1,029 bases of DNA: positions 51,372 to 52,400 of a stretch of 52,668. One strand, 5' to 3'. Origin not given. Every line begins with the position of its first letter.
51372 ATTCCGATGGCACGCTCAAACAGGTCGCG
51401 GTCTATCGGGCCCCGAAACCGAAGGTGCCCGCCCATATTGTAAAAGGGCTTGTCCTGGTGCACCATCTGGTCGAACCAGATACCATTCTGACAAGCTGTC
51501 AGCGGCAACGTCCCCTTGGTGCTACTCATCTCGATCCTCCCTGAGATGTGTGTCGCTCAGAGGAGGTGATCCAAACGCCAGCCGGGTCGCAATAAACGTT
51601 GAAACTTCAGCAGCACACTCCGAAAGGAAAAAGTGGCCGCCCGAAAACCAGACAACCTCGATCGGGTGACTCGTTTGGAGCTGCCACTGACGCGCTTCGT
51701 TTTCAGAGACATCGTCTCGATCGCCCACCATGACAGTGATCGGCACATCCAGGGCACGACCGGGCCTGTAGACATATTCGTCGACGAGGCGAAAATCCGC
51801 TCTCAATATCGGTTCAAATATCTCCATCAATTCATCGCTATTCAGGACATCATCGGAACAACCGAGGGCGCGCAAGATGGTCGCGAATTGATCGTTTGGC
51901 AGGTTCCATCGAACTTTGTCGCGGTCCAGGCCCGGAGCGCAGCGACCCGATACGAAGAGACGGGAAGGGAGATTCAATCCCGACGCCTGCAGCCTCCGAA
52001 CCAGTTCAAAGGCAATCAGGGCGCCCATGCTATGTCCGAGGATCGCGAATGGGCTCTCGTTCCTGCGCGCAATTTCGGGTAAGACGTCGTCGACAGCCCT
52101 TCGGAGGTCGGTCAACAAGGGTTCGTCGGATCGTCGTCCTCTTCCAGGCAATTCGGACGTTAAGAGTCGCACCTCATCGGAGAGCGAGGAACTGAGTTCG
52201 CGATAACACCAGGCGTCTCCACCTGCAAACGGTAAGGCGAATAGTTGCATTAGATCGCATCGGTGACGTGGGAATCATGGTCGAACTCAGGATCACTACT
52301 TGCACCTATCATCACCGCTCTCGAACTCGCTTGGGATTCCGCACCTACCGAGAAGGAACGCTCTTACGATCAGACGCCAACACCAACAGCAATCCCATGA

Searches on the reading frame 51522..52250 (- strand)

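Call 18: search_protein_families(library=pfam, proteins=[window:51522-52250:-], max_evalue=0.001)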
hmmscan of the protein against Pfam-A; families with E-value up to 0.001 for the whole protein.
window:51522-52250:- (242 aa): 5 families
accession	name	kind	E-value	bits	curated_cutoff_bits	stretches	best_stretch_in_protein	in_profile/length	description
PF00975.26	Thioesterase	-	2.6e-41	142.7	26.4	1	2-218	2-220/226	Thioesterase domain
PF12697.13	Abhydrolase_6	-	2.9e-14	54.7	26.3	1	10-216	8-214/217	Alpha/beta hydrolase family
PF12146.15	Hydrolase_4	-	2.2e-07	30.9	27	1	44-88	57-98/239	Serine aminopeptidase, S33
PF03959.19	FSH1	-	1.9e-05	24.9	21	1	55-208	90-201/211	Serine hydrolase (FSH1)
PF20408.4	Abhydrolase_11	-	2.1e-05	24.8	27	0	39-92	50-102/193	Alpha/beta hydrolase domain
